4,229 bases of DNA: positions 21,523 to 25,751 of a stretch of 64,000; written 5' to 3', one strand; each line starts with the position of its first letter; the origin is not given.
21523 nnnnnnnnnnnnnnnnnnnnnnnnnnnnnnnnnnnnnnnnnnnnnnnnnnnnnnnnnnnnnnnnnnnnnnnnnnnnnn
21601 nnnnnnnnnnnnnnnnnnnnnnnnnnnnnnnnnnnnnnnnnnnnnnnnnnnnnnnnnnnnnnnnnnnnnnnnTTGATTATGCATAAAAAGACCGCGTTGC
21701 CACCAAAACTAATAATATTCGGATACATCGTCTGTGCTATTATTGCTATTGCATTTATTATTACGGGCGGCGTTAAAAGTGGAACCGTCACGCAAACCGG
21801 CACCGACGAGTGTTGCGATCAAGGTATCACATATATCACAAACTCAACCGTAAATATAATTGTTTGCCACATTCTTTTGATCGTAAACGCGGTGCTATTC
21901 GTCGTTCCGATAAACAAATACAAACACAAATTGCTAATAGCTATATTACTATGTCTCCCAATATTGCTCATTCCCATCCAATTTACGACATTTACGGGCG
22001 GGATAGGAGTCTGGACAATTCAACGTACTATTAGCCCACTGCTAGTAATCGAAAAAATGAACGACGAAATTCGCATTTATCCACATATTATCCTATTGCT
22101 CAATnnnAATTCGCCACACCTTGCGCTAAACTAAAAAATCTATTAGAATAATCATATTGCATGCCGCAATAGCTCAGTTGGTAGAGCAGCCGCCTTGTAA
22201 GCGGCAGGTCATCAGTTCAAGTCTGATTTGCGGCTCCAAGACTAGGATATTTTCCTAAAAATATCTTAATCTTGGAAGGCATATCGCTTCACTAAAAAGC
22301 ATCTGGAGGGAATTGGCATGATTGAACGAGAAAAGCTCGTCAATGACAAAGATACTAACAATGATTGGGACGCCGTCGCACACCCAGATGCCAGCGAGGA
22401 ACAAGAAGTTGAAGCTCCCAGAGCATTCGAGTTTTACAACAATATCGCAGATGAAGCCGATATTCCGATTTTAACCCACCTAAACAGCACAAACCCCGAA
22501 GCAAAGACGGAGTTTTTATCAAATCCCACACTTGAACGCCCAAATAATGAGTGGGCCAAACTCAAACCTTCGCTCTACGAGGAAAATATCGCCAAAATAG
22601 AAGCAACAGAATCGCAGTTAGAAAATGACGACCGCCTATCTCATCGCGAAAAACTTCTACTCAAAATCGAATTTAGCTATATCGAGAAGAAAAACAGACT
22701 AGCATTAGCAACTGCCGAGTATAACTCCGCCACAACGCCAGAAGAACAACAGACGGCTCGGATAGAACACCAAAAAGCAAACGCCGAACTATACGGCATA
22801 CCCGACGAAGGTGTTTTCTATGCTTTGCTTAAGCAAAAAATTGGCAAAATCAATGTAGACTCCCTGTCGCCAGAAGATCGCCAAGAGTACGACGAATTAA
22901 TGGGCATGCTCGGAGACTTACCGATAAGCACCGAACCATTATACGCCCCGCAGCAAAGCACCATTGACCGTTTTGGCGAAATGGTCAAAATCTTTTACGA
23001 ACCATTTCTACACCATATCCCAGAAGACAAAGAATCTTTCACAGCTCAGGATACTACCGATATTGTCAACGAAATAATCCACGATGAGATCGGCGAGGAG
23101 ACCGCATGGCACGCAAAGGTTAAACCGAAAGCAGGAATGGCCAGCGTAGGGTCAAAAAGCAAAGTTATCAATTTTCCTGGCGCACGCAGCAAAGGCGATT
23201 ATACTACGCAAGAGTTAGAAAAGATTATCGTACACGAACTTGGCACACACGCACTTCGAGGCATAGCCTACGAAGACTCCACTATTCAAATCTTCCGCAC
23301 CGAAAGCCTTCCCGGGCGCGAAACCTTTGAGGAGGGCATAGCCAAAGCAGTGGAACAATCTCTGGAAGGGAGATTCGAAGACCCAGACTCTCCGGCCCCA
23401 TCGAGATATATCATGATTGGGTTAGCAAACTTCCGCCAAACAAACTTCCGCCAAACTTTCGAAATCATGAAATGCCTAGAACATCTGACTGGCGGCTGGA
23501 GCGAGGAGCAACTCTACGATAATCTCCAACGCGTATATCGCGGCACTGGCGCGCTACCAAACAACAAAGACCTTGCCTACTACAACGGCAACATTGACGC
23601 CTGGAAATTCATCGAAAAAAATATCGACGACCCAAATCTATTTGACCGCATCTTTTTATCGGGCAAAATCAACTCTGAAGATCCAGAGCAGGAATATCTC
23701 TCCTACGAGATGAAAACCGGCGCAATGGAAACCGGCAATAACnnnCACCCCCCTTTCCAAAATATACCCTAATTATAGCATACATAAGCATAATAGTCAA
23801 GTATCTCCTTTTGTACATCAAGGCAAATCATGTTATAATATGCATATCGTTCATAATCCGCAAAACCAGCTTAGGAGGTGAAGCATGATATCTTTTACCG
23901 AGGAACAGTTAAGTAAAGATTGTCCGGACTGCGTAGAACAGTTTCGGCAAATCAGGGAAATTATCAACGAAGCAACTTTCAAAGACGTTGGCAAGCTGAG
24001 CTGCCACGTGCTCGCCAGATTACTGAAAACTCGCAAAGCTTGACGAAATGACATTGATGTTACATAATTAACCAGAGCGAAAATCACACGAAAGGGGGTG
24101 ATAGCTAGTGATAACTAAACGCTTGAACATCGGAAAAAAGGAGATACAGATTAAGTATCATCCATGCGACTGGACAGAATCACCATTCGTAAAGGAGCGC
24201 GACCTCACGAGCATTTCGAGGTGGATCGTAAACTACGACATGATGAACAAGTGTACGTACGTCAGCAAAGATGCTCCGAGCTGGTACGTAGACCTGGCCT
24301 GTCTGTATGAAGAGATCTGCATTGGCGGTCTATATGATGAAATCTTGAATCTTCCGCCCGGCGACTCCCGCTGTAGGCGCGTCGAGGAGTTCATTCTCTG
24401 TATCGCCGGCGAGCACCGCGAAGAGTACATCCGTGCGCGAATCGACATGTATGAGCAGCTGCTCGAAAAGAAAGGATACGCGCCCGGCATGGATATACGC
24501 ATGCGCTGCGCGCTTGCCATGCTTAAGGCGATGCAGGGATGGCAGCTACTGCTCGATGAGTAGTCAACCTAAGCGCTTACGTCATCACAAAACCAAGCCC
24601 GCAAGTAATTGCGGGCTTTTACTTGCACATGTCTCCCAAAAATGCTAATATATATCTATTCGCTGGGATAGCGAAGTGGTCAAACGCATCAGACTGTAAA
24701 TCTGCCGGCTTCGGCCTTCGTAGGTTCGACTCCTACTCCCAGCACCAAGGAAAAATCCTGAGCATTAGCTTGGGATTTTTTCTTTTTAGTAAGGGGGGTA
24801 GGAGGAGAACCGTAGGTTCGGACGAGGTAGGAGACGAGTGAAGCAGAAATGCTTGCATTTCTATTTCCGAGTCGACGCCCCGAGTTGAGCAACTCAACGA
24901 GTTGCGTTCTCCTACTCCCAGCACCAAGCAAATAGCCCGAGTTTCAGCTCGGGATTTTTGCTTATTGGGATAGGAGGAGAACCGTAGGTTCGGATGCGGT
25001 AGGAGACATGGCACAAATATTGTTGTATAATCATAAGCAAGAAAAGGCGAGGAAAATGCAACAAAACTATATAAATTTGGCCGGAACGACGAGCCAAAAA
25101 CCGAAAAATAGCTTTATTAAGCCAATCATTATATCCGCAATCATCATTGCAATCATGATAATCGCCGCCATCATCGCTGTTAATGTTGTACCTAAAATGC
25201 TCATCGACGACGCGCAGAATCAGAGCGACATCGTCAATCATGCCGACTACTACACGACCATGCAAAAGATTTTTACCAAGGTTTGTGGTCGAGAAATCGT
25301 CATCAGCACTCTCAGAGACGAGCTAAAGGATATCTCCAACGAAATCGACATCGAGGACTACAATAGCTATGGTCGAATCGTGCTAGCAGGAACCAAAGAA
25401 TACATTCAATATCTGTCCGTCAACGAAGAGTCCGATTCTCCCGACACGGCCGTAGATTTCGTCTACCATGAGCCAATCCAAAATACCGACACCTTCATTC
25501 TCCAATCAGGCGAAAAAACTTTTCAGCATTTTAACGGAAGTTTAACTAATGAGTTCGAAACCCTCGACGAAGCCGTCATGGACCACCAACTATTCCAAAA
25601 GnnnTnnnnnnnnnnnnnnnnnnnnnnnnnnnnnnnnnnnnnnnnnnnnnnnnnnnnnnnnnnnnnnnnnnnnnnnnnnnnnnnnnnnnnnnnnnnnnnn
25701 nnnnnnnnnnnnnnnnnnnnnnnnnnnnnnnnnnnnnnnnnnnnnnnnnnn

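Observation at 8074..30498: Expanded family of small single-pass proteins translationally coupled to every giant or secreted protein in the block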

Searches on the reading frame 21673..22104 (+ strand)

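Call 7: search_protein_families(library=pfam, proteins=[window:21673-22104:+], max_evalue=0.01)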
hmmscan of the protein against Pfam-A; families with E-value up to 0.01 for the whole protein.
window:21673-22104:+ (144 aa): 1 family
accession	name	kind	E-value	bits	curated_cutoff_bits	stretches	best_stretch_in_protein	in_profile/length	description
PF24800.1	DUF7702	-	8.9e-05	22.3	27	1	6-105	101-198/244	Domain of unknown function (DUF7702)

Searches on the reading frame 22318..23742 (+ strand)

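Call 7: search_protein_families(library=pfam, proteins=[window:22318-23742:+], max_evalue=0.01)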
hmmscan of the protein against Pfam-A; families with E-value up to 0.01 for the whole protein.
window:22318-23742:+ (475 aa): 1 family
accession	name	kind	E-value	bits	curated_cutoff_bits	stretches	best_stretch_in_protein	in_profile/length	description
PF08014.17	MATCAP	-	1.5e-11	44.3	27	1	235-455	112-324/365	Microtubule-associated tyrosine carboxypeptidase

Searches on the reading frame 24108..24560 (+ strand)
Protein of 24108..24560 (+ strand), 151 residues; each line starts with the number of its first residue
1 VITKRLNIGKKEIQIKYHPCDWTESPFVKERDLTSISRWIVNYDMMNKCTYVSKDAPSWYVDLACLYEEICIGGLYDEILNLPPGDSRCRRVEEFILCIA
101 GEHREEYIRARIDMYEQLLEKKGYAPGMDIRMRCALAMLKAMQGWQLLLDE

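Call 11: search_protein_families(library=pfam, proteins=[window:24108-24560:+], max_evalue=0.001)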
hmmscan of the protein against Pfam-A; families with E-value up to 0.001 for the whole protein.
window:24108-24560:+ (151 aa): 0 families

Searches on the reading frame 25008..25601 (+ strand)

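Call 5: search_protein_families(library=pfam, proteins=[window:25008-25601:+], max_evalue=1)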
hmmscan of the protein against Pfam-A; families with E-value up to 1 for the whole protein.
window:25008-25601:+ (198 aa): 1 family
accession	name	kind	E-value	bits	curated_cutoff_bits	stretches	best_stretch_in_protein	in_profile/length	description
PF06365.17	CD34_antigen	-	0.15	12.5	26.3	1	8-56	74-122/204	CD34/Podocalyxin family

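Call 96: search_protein_families(library=ncbifam, proteins=[window:25008-25601:+], max_evalue=0.01)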
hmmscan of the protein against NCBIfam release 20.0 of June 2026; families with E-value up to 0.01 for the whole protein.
window:25008-25601:+ (198 aa): 0 families

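Call 97: search_protein_families(library=phrogs, proteins=[window:25008-25601:+], max_evalue=0.01)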
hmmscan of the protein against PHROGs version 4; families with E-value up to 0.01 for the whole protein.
window:25008-25601:+ (198 aa): 0 families
